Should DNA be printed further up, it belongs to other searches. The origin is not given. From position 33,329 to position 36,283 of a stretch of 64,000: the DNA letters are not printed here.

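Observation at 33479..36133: Hexaheme cytochrome carrying a T9SS-like/FlgD C-terminal sorting domain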

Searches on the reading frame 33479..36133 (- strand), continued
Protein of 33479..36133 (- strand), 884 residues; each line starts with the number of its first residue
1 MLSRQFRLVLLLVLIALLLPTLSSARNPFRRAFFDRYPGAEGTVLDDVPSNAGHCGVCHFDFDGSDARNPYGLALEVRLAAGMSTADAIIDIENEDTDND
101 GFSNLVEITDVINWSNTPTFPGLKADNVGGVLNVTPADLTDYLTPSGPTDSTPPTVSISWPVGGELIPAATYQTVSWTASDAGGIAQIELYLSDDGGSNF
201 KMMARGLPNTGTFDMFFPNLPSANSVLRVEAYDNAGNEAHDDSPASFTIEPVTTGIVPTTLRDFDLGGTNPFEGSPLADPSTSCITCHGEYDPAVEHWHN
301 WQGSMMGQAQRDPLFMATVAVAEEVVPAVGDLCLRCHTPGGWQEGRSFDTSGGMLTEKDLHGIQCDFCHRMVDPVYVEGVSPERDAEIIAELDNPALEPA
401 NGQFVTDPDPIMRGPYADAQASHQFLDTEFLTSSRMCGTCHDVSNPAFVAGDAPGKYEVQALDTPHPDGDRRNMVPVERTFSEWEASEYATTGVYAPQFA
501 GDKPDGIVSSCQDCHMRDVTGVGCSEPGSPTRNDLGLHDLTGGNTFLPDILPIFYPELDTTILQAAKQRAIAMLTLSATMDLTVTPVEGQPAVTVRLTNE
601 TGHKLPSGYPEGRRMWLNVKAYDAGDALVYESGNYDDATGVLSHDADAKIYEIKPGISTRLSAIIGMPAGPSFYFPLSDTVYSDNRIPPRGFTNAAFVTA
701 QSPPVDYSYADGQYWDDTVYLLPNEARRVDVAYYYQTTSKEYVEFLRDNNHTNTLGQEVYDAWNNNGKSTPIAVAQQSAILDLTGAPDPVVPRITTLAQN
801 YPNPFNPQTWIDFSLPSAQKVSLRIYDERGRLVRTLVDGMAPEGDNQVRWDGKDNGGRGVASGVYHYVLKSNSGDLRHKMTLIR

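Call 10: search_solved_structures(query=window:33479-36133:-, max_evalue=1, show_alignments=3)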
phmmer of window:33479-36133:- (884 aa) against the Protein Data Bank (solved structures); distinct sequences matched with E-value up to 1: 4.
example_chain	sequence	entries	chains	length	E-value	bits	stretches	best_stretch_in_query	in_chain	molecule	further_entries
7eh9_A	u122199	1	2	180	0.00013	23.4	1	815-875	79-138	Basal-body rod modification protein FlgD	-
7bhq_A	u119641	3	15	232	0.0002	22.8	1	815-875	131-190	Basal-body rod modification protein FlgD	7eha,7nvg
3osv_A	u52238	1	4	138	0.0033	18.8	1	814-870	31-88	Flagellar basal-body rod modification protein FlgD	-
5ze8_A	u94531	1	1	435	0.31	12.3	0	572-632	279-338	cytochrome c552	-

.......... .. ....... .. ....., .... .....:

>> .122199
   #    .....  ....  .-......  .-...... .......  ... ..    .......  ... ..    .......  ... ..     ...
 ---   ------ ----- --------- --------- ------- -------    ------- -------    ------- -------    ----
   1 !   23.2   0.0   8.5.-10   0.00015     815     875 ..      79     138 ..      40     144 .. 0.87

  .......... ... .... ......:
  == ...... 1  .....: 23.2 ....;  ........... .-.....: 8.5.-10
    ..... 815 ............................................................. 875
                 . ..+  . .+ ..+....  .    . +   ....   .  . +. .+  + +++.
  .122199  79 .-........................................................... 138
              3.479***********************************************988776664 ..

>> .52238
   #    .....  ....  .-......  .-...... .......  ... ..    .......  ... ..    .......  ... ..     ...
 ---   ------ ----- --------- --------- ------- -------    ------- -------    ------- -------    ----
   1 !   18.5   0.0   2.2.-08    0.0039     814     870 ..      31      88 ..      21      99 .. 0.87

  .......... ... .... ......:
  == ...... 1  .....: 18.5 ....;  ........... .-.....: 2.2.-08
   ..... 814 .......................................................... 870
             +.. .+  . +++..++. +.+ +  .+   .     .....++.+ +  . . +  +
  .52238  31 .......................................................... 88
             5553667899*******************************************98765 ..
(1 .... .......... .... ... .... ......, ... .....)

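Call 22: find_encoding_contigs(protein=P0038, flank=10000, max_places=2)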
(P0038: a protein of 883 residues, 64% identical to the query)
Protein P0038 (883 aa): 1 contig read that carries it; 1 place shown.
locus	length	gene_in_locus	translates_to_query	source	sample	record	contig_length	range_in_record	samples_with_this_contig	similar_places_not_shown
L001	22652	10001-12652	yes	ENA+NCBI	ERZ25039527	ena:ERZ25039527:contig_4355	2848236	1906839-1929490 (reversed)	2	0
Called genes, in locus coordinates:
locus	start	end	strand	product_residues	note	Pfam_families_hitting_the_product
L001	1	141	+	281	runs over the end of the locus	PF01411:tRNA-synt_2c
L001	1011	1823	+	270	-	PF07973:tRNA_SAD, PF02272:DHHA1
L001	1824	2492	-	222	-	PF14512:TM1586_NiRdase (faint), PF00881:Nitroreductase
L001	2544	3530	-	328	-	-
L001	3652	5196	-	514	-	PF03264:Cytochrom_NNT (weak)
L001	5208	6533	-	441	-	PF09699:Paired_CXXCH_1 (faint), PF13435:Cytochrome_C554 (faint), PF14522:Cytochrome_C7 (faint), PF14537:Cytochrom_c3_2 (faint), PF13447:Multi-haem_cyto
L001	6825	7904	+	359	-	PF03279:Lip_A_acyltrans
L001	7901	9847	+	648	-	PF07676:PD40 (weak)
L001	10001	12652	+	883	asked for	PF22113:Mtrc-MtrF_II-IV_dom (faint), PF13860:FlgD_ig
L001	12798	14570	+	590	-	PF00474:SSF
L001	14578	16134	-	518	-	PF00672:HAMP, PF00512:HisKA, PF02518:HATPase_c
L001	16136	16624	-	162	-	PF00486:Trans_reg_C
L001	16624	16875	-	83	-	PF00072:Response_reg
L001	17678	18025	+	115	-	PF13732:DrrA1-3_C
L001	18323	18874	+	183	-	PF12698:ABC2_membrane_3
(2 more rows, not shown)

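Call 23: find_encoding_contigs(protein=P0089, flank=10000, max_places=2)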
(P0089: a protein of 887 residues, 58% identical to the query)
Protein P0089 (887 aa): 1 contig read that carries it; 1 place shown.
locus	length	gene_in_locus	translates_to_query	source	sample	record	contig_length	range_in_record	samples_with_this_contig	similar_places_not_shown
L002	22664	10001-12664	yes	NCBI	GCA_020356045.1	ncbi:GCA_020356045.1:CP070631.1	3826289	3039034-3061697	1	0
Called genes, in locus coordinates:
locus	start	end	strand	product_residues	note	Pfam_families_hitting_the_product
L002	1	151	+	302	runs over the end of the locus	PF07732:Cu-oxidase_3 (weak)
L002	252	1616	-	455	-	PF01293:PEPCK_ATP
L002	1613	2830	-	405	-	PF00155:Aminotran_1_2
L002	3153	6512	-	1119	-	PF26549:Tricorn_N, PF07676:PD40 (weak), PF26549:Tricorn_N, PF26550:Tricorn_2nd, PF07676:PD40, PF14684:Tricorn_C1, PF14685:PDZ_Tricorn, PF03572:Peptidase_S41, +4 more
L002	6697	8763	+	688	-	PF27750:SAM_AAE17_18, PF16177:ACAS_N, PF00501:AMP-binding, PF13193:AMP-binding_C (weak)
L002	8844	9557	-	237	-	-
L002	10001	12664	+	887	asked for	PF22113:Mtrc-MtrF_II-IV_dom (faint), PF13860:FlgD_ig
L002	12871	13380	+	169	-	PF00994:MoCF_biosynth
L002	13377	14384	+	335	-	PF04055:Radical_SAM, PF06463:Mob_synth_C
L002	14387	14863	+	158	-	PF01967:MoaC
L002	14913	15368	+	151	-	PF03473:MOSC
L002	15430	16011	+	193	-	PF12804:NTP_transf_3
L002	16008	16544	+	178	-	PF03205:MobB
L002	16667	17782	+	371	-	PF16983:MFS_MOT1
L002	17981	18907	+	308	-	PF20230:DUF6588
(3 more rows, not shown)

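Call 25: predict_structure(alignment_id=A1)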
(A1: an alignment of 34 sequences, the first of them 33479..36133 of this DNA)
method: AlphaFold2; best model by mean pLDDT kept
length: 884 residues; sequences in the alignment: 34
mean_pLDDT: 69.0   pTM: 0.57
mean pLDDT of the five models: 69.0, 67.3, 67.0, 66.5, 64.0
residues with pLDDT >= 90: 104; 70-90: 398; 50-70: 211; < 50: 171
segments of 3 or more residues with pLDDT < 50: 21-23, 257-259, 273-281, 283-306, 339-347, 349-369, 398-402, 409-447, 462-464, 493-541
pLDDT, mean of each block of 10 residues (from residue 1): 71 72 66 84 79 76 74 78 83 72 76 70 74 81 63 87 85 87 77 83 76 77 88 77 90 55 51 48 41 42 50 77 69 53 46 44 45 58 62 53 51 31 29 33 47 55 52 55 60 35 28 34 36 38 75 80 73 76 84 88 65 89 84 89 89 78 75 72 77 67 64 87 87 91 91 87 90 87 64 71 65 85 90 91 86 87 86 81 68
secondary structure, 60 per line:
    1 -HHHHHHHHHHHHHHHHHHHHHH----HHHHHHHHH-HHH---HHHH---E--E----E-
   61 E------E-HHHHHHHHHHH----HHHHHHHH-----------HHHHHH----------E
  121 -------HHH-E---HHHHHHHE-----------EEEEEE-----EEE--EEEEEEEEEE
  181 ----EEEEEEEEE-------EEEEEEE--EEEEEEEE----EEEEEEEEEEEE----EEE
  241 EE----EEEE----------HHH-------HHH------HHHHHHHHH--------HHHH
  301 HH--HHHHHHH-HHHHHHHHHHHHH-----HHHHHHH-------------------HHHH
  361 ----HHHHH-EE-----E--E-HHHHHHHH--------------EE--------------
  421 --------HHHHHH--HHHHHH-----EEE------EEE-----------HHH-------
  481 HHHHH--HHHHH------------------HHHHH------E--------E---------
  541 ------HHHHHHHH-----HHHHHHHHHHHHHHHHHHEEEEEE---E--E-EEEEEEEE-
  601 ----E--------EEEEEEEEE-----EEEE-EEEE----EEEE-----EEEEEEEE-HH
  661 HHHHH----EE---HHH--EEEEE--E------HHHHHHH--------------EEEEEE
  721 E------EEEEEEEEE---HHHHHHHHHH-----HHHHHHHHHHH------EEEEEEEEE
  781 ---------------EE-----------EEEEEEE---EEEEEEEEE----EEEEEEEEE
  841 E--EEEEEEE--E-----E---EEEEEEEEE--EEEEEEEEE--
elements in order (helices of 4 or more, strands of 3 or more residues): H2-23 H28-36 H44-47 H70-80 H85-92 H104-109 H136-142 E155-160 E166-168 E171-180 E185-193 E201-207 E210-217 E222-233 E238-242 E247-250 H280-288 H297-302 H305-311 H313-325 H331-337 H357-360 H365-369 H383-390 H429-434 H437-442 E448-450 E457-459 H481-485 H488-492 H511-515 H547-554 H560-577 E578-583 E592-599 E614-622 E628-631 E633-636 E641-644 E650-657 H659-665 E680-684 H694-700 E715-721 E728-736 H740-749 H755-765 E772-780 E809-815 E819-827 E832-841 E844-850 E863-871 E874-882
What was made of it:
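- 35348..35683 (-): Ig-like (Big_7) domain, residues 151-262. AF2 predicts a beta-sandwich at 155-250 with pLDDT 76-90 (call 25).
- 33758..34453 (-): Ig-like 'stem' beta-sandwich, residues 561-792. It carries two near-invariant loops: N599-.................616 (34286-34339) and D684-NRIPPRG691 (34061-34084). AF2 pLDDT 65-91 (call 25).
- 33482..33757 (-): C-terminal FlgD_ig / T9SS type-A-like sorting domain, residues 793-884. It shows YPNPFNP, GVYHY and a terminal KMTLIR. The stop codon is at 33479-33481. AF2 predicts a 6-7-strand sandwich with pLDDT 81-91 (call 25).
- On T9SS type-A C-terminal sorting domain: AF2 predicts 6-7 strands at 796-882 with pLDDT 81-91 (call 25).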

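Call 27: search_solved_structures(query=A1, max_evalue=1, show_alignments=5)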
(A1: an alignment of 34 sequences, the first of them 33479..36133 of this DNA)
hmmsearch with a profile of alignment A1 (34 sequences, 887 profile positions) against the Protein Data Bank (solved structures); distinct sequences matched with E-value up to 1: 13.
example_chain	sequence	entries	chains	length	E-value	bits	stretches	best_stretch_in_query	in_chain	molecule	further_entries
7eh9_A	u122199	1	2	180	4.9e-06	27.9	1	821-876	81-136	Basal-body rod modification protein FlgD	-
7bhq_A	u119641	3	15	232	7.1e-06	27.4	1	821-876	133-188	Basal-body rod modification protein FlgD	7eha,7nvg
3osv_A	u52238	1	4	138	5e-05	24.6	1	821-875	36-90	Flagellar basal-body rod modification protein FlgD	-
5ze8_A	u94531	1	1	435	0.00014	23.1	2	573-636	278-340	cytochrome c552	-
3c12_A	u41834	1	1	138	0.00016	22.9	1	820-876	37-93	Flagellar protein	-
3pdd_A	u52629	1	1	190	0.076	14.1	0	137-195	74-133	Glycoside hydrolase, family 9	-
9wt8_A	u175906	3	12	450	0.084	13.9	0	592-633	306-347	Cytochrome c,Multiheme cytochrome c selenoprotein (MccSep)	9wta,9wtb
4zzf_A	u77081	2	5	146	0.1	13.7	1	821-881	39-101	Flagellar basal body rod modification protein | Basal-body rod modification protein FlgD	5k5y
4zzk_A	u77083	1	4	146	0.1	13.7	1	821-881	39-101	Basal-body rod modification protein FlgD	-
9wt9_A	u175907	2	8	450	0.11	13.6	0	592-633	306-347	Cytochrome c,Multiheme cytochrome c selenoprotein mutant (MccSep U325A) | Cytochrome c,Multiheme cytochrome c selenoprotein (MccSep)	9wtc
4lgn_A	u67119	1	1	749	0.18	12.8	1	189-244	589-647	Cellulose-binding, family II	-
5m11_A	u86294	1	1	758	0.23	12.5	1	803-873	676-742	Immunoreactive 84kD antigen PG93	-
8k9e_A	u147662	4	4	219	0.71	10.9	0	360-453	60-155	Cytochrome c7-like domain-containing protein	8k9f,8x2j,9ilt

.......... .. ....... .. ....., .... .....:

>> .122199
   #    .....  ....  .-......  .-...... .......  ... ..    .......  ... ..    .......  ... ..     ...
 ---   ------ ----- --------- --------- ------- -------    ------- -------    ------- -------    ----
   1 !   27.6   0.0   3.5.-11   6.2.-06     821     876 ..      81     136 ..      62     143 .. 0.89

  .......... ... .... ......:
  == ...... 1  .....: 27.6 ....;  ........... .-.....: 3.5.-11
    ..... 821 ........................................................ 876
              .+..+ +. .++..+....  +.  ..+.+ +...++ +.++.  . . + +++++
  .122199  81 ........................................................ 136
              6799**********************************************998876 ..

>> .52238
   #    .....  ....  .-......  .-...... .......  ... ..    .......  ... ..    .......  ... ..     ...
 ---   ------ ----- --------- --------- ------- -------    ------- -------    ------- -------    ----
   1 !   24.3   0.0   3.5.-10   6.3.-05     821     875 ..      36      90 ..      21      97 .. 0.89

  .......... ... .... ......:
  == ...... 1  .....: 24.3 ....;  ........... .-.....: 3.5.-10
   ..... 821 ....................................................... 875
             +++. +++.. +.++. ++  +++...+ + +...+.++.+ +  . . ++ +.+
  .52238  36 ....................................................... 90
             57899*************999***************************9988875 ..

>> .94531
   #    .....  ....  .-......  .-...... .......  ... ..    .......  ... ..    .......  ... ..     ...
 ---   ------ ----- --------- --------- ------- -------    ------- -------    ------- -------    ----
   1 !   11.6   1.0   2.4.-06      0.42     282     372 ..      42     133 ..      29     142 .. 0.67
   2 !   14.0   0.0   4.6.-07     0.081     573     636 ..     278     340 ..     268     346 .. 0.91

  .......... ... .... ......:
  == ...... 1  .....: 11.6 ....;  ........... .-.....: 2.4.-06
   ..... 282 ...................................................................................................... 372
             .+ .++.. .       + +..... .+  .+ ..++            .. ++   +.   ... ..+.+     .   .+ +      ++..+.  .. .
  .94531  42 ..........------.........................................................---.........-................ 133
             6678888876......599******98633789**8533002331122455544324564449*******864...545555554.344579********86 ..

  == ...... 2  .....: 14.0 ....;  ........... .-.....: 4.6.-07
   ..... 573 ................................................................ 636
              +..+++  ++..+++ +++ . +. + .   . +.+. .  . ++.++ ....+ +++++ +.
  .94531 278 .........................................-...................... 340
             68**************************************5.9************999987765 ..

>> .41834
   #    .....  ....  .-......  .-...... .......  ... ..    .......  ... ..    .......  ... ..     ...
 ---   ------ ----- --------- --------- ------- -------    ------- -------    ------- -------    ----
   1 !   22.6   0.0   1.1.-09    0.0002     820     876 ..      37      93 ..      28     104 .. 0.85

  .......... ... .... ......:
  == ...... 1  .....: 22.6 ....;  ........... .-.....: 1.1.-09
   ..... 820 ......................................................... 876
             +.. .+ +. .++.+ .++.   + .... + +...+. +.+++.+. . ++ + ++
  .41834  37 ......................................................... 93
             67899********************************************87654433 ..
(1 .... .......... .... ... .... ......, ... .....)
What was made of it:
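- Closest known: Low-potential pentahaem cytochrome c552. Different: It has Ala where this family has Tyr609, and His where this family has Met306 (call 27).
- Profile against PDB sequences gives 5ZE8 at 1.4e-4 and MccSep at 0.08 (call 27).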

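Call 28: fold_search(model_id=the predicted structure, library=pdb)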
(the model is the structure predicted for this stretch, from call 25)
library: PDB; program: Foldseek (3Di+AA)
matches with E <= 10: 1995; with E <= 0.001: 3
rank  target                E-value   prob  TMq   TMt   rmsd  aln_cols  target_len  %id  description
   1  5ze8                  1.7e-10  1.00  0.26  0.54  11.2       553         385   16  Crystal structure of a penta-heme cytochrome c552 from Thermochromatium tepidum (released 2018-04-25)
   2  7ptp_A                4.6e-07  1.00  0.09  0.11  16.0       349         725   12  In-situ structure of pentameric S-layer protein (released 2021-12-15)
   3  8jmw_A                5.1e-06  1.00  0.08  0.13  14.5       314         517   10  Fibril form of serine peptidase Vpr (released 2023-12-06)
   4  2xwx_A                1.1e-03  0.92  0.08  0.16  22.1       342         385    7  Vibrio cholerae colonization factor GbpA crystal structure (released 2011-11-16)
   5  9kvu                  1.4e-03  1.00  0.09  0.67   3.9       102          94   22  Structure of B1 domain in the bifunctional enzyme CelAly (released 2026-03-18)
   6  7eh9_B                1.5e-03  1.00  0.08  0.43   4.3        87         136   26  Crystal structure of the flagellar hook cap fragment from Salmonella enterica serovar Typhimurium (released 2021-11-24)
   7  3pdg                  2.4e-03  1.00  0.09  0.65   4.5       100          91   18  Structures of Clostridium thermocellum CbhA fibronectin(III)-like modules (released 2011-11-23)
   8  7wqv_F                2.4e-03  0.98  0.11  0.31  12.3       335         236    7  Crystal structure of a neutralizing monoclonal antibody (Ab08) in complex with SARS-CoV-2 receptor-binding domain (RBD (released 2023-01-25)
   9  3osv_B                3.1e-03  1.00  0.09  0.50   5.0        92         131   21  The crytsal structure of FLGD from P. Aeruginosa (released 2011-05-04)
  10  7bhq_B                3.4e-03  1.00  0.08  0.30   6.9        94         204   24  In situ assembled Salmonella FlgD hook cap complex (released 2021-05-05)
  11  7wqv_P                3.6e-03  0.95  0.10  0.29  15.0       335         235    8  Crystal structure of a neutralizing monoclonal antibody (Ab08) in complex with SARS-CoV-2 receptor-binding domain (RBD (released 2023-01-25)
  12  3juy_A                4.0e-03  0.82  0.09  0.25  15.4       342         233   10  Crystal Structure of a 3B3 Variant, a Broadly Neutralizing HIV-1 scFv Antibody (released 2009-12-08)
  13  7eha_B                4.4e-03  1.00  0.07  0.35   8.0        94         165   29  Crystal structure of the flagellar hook cap from Salmonella enterica serovar Typhimurium (released 2021-11-24)
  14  3osv_C                4.7e-03  1.00  0.08  0.46   3.7        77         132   23  The crytsal structure of FLGD from P. Aeruginosa (released 2011-05-04)
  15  9cq7_G                4.7e-03  0.92  0.12  0.29  12.4       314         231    6  G115 TCR extracellular domain bound to Fab 1 (released 2025-01-15)
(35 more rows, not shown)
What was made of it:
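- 33482..33757 (-): Structurally it is nearest to FlgD Ig domains (call 28).
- Closest known: Low-potential pentahaem cytochrome c552. Same: It is the best fold match (E 1.7e-10, TM 0.54 on the target, call 28) and the best non-FlgD sequence match (profile E 1.4e-4, call 27).
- Checked: Pentahaem core plus beta-sandwich (residues 578-780, pLDDT 65-91): best fold match is 5ZE8, a pentahaem cap with an Ig-like domain (call 28).
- Core homology: Foldseek top hit 5ZE8, E 1.7e-10, TM 0.54 on the target (call 28).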
